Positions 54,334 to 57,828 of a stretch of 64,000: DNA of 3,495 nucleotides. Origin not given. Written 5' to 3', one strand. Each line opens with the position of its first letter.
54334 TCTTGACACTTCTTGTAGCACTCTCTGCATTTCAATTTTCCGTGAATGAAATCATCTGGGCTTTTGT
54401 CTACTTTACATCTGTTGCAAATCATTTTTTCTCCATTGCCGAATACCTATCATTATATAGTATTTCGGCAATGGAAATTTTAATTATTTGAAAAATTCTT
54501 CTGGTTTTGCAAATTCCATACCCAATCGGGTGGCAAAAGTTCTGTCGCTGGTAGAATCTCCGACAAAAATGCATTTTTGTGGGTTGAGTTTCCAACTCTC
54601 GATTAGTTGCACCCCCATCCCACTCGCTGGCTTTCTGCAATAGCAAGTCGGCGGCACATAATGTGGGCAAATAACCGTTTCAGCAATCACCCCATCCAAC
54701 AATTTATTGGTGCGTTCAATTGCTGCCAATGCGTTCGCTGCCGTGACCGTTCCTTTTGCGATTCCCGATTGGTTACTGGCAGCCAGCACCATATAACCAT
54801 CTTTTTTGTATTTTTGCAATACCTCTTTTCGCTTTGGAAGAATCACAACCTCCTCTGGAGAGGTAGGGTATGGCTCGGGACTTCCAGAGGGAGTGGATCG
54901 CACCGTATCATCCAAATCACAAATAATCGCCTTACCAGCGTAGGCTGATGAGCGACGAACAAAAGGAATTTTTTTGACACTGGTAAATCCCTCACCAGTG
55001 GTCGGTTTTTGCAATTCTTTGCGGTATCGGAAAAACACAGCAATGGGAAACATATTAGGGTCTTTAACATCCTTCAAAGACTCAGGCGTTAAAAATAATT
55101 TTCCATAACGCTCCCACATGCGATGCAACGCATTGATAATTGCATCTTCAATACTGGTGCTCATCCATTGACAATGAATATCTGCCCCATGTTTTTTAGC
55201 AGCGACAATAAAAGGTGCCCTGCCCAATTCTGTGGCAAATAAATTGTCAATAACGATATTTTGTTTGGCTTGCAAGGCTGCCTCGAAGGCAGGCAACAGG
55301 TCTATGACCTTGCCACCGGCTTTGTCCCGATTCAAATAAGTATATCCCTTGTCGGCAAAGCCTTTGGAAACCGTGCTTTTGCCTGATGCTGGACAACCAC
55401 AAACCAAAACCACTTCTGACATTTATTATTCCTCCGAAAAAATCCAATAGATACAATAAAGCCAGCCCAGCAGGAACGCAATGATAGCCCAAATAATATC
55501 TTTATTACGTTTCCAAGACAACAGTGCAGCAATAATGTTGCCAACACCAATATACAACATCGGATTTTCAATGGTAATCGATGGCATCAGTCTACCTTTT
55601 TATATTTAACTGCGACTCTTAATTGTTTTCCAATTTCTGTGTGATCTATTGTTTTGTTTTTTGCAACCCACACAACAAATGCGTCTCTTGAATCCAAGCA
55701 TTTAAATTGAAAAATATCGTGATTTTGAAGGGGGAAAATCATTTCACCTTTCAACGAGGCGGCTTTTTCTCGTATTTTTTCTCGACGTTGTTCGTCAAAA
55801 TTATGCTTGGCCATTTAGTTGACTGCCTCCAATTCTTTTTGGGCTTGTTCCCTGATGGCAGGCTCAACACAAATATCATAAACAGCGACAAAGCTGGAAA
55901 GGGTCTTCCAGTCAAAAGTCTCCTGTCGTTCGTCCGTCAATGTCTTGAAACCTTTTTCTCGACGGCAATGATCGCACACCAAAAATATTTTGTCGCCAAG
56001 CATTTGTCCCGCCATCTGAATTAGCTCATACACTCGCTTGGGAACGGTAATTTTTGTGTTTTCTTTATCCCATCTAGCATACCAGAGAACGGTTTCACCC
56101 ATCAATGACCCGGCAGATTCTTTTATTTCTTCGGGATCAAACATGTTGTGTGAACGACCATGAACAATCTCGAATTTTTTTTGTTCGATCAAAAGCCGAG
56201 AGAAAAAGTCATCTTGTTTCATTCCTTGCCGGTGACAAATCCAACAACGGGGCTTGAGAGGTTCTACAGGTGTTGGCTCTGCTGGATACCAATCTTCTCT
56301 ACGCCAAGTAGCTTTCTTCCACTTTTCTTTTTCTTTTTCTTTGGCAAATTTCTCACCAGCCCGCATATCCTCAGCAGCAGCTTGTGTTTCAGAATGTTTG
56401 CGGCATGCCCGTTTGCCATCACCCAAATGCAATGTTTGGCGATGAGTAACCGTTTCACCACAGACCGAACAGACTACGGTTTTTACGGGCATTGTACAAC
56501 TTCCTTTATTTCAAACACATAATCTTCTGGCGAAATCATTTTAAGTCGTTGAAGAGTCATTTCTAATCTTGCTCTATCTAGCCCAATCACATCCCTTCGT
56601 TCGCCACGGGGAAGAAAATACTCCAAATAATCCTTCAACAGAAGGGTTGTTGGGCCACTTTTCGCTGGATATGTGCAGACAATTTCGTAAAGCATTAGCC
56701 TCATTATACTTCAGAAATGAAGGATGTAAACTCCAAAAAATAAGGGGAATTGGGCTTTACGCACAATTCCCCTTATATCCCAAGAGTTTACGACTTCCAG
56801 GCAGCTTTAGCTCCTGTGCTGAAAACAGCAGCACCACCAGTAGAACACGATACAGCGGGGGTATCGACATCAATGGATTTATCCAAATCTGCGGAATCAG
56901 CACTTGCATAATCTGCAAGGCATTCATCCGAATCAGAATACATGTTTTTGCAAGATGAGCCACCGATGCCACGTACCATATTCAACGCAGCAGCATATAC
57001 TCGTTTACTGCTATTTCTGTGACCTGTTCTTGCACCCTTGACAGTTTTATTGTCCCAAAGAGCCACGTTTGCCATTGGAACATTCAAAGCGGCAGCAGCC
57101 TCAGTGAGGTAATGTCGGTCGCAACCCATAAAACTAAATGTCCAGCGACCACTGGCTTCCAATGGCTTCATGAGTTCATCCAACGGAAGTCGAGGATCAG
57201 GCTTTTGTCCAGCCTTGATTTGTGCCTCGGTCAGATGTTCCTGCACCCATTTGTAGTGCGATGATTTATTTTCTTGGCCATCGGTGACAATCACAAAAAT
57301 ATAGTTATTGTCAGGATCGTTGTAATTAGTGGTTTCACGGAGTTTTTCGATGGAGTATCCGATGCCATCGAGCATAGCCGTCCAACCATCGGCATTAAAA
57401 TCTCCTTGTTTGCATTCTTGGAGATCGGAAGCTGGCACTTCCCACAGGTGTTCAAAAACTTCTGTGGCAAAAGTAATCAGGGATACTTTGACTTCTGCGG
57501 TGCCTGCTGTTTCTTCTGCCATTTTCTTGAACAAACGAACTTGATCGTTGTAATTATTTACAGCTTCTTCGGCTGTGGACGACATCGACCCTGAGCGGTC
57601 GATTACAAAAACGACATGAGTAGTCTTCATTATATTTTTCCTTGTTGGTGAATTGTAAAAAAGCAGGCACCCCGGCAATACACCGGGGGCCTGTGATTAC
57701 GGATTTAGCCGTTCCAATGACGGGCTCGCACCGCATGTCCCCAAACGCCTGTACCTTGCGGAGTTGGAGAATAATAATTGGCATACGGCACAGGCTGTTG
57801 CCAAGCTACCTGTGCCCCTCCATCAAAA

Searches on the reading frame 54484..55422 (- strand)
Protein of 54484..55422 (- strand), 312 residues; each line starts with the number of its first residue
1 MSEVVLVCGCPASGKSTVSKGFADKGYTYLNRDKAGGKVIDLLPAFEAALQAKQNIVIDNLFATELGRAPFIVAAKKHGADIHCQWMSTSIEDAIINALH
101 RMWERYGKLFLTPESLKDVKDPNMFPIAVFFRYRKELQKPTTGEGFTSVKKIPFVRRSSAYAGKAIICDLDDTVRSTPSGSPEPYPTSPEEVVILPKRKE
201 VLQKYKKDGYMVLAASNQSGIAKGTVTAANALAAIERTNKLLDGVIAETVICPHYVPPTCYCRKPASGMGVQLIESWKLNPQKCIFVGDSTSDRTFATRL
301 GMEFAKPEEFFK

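Call 101: search_protein_families(library=ncbifam, proteins=[window:54484-55422:-], max_evalue=0.01)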
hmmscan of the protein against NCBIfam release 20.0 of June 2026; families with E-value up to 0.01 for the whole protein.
window:54484-55422:- (312 aa): 11 families
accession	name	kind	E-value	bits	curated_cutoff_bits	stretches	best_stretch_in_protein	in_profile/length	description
TIGR01663.1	PNK-3'Pase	equivalog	3.8e-28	98.2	502.8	2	2-155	364-503/520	bifunctional polynucleotide phosphatase/kinase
TIGR01662.1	HAD-SF-IIIA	subfamily_domain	1.2e-20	74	44.6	1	164-305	1-136/141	HAD-IIIA family hydrolase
NF006506.0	PRK08942.1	equivalog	1.1e-19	70.7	178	1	183-302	19-141/182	D-glycero-beta-D-manno-heptose 1,7-bisphosphate 7-phosphatase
TIGR01656.1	Histidinol-ppas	subfamily_domain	1.1e-17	64.3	84.15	1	165-303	2-141/149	histidinol-phosphate phosphatase domain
NF005264.0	PRK06769.1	equivalog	1e-14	54.7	217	1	187-297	22-126/175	HAD-IIIA family hydrolase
TIGR01664.1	DNA-3'-Pase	equivalog_domain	8.7e-13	48.5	107.65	1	161-312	11-167/167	DNA 3'-phosphatase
TIGR00213.1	GmhB_yaeD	subfamily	3e-10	40.1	149.6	1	200-294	33-136/176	D-glycero-beta-D-manno-heptose 1,7-bisphosphate 7-phosphatase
NF050049.1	HBPPhtaseGmhB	domain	5.4e-09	36.1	250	1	202-294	37-130/171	D-glycero-alpha-D-manno-heptose-1,7-bisphosphate 7-phosphatase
NF003937.0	PRK05446.1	equivalog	1.3e-08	34.2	443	1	191-303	29-144/355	bifunctional histidinol-phosphatase/imidazoleglycerol-phosphate dehydratase HisB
TIGR01261.1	hisB_Nterm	equivalog_domain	1.5e-08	34.3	140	1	200-303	36-142/161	histidinol-phosphatase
TIGR00152.1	TIGR00152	equivalog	0.0079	16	65.55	0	5-39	2-37/188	dephospho-CoA kinase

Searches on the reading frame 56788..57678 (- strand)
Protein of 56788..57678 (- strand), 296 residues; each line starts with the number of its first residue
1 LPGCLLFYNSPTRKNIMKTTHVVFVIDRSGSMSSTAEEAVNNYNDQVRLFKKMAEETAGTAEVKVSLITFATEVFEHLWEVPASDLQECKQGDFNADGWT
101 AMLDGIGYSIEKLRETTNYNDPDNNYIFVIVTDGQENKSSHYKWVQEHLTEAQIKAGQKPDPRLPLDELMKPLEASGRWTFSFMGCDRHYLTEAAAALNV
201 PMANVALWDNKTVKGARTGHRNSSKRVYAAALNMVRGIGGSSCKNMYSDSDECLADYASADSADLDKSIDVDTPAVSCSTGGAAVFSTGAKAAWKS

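Call 101: search_protein_families(library=ncbifam, proteins=[window:56788-57678:-], max_evalue=0.01)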
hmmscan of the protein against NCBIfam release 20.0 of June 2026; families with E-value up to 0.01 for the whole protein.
window:56788-57678:- (296 aa): 1 family
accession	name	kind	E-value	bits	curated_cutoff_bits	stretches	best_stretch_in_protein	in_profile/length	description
TIGR02442.1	Cob-chelat-sub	hypoth_equivalog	9.7e-05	21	779.45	1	19-147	472-590/641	putative cobaltochelatase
